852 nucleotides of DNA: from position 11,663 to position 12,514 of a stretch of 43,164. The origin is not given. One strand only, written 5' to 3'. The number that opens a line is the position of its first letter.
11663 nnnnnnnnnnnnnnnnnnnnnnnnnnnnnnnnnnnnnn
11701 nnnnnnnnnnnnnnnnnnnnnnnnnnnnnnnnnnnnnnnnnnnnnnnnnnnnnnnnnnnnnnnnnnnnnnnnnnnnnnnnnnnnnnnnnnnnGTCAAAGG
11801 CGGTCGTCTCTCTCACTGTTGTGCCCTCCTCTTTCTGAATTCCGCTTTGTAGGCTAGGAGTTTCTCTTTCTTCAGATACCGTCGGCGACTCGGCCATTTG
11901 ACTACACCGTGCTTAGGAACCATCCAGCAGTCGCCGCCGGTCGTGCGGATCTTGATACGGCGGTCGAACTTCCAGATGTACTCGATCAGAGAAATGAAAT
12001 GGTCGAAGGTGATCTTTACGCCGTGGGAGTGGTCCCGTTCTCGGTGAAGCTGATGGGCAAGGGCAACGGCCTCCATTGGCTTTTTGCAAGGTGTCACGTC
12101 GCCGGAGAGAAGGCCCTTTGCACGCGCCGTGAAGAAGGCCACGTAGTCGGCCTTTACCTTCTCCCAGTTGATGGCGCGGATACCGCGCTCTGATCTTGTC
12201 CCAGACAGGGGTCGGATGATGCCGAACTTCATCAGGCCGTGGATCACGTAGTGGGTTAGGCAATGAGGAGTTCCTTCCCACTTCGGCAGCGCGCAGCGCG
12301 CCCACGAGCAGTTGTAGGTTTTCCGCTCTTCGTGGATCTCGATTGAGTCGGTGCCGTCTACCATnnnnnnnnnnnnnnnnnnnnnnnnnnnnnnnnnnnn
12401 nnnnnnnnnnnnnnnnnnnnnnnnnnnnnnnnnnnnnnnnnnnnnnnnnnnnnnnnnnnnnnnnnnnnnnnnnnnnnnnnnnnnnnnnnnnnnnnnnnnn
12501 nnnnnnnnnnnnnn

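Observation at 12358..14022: PolA-like gene with an intact proofreading exonuclease but apparently no polymerase active site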

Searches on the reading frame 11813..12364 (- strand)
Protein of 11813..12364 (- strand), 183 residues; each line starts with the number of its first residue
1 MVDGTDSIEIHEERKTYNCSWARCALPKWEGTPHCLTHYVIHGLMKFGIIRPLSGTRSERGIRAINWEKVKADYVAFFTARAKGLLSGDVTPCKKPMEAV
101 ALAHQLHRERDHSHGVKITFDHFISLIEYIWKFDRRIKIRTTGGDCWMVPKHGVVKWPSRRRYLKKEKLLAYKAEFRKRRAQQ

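Call 12: search_protein_families(library=pfam, proteins=[window:11813-12364:-], max_evalue=0.01)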
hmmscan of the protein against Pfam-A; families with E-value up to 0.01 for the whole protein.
window:11813-12364:- (183 aa): 0 families

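Call 13: search_protein_families(library=phrogs, proteins=[window:11813-12364:-], max_evalue=0.01)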
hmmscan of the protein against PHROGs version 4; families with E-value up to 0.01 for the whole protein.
window:11813-12364:- (183 aa): 0 families
